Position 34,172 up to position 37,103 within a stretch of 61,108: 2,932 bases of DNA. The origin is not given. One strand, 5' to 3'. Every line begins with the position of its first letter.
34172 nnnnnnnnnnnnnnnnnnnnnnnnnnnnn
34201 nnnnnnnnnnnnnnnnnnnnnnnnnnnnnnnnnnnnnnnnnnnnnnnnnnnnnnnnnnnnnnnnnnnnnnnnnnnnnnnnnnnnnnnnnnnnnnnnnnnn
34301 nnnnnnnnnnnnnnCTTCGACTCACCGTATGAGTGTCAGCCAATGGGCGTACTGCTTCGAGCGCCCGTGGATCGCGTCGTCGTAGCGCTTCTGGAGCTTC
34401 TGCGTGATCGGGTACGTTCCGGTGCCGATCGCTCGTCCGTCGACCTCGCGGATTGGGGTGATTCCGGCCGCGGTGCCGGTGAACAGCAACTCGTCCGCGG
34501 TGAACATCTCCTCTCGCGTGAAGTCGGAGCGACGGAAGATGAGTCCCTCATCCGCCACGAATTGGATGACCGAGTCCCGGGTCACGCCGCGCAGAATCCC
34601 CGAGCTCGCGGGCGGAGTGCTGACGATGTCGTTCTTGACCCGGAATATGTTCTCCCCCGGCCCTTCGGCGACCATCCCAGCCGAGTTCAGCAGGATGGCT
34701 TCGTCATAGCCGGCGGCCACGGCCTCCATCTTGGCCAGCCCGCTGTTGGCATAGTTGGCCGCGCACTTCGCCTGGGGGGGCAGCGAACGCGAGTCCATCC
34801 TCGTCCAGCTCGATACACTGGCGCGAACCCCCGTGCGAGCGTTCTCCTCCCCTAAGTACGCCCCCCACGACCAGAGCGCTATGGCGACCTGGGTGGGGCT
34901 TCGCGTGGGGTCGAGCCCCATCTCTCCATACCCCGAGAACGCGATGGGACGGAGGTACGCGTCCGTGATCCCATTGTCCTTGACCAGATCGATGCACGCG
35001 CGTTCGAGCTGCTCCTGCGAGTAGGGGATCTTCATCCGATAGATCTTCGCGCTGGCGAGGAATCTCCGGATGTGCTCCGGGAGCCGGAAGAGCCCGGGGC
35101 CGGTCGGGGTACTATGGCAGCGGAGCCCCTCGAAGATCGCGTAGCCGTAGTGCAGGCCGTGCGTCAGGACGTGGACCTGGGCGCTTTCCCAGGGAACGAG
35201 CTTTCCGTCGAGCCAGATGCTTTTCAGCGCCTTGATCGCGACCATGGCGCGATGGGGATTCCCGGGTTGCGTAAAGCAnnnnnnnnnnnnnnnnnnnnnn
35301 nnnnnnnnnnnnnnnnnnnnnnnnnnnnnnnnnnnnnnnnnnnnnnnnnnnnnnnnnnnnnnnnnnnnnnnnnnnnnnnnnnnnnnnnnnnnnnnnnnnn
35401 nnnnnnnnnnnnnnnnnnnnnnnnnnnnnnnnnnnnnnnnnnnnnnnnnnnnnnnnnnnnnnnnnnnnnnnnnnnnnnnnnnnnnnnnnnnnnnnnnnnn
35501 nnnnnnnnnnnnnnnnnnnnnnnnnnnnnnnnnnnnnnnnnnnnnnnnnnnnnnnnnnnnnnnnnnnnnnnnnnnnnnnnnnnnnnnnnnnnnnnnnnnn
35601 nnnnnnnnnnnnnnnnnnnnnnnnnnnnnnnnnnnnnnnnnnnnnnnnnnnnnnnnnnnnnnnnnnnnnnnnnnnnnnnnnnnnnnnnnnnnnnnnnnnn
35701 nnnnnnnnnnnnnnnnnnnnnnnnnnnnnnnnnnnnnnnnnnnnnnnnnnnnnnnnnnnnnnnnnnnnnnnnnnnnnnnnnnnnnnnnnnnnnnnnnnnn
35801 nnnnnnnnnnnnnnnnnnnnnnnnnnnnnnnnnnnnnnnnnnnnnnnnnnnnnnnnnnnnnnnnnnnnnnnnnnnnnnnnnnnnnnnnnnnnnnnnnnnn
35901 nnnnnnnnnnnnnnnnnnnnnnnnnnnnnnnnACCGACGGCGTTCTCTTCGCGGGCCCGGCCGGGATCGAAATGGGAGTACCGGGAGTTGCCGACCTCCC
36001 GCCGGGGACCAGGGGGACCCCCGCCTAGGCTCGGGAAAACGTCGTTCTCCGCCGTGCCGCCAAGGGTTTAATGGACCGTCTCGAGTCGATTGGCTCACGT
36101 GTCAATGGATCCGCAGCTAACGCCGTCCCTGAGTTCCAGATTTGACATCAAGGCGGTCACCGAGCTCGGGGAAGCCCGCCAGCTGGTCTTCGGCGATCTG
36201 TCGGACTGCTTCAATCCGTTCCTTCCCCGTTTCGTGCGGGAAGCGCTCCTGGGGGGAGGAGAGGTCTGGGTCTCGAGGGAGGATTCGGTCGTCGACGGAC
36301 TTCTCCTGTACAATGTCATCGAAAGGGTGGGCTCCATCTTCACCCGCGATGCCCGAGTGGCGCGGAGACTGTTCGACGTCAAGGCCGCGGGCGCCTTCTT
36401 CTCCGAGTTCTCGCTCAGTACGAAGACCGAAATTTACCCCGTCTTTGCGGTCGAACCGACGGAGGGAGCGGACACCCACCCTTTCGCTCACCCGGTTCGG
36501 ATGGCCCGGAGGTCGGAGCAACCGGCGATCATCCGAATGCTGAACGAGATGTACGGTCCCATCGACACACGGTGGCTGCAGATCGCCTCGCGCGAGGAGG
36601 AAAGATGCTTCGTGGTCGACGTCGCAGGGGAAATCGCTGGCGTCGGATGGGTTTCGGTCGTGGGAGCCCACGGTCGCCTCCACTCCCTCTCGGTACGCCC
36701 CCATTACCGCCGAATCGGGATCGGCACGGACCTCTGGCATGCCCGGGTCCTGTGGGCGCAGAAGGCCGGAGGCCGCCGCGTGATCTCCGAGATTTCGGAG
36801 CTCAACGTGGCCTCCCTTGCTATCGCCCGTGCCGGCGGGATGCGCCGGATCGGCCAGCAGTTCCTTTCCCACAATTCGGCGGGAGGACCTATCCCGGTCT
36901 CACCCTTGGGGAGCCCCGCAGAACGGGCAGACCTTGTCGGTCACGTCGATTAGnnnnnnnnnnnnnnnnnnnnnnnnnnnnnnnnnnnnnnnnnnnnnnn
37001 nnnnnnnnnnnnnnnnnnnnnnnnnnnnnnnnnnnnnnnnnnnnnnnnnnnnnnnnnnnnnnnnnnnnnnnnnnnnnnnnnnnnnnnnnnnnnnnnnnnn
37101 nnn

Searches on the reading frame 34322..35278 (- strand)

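Call 53: search_protein_families(library=pfam, proteins=[window:34322-35278:-], max_evalue=0.00001)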
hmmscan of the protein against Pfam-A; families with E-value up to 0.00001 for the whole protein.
window:34322-35278:- (318 aa): 1 family
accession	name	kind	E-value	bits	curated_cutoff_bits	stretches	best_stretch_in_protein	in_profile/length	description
PF01063.24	Aminotran_4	-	8.5e-47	160.3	28.5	1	48-279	2-223/223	Amino-transferase class IV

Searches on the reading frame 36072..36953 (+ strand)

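Call 53: search_protein_families(library=pfam, proteins=[window:36072-36953:+], max_evalue=0.00001)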
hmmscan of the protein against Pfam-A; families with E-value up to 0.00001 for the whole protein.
window:36072-36953:+ (293 aa): 3 families
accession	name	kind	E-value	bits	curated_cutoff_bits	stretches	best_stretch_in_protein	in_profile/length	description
PF00583.31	Acetyltransf_1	-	2.6e-11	44.2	20.7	1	168-253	24-113/116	Acetyltransferase (GNAT) family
PF13508.13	Acetyltransf_7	-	6.3e-07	30.1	27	1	176-234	2-61/84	Acetyltransferase (GNAT) domain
PF13673.13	Acetyltransf_10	-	6.7e-06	26.5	23.6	1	173-229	27-80/128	Acetyltransferase (GNAT) domain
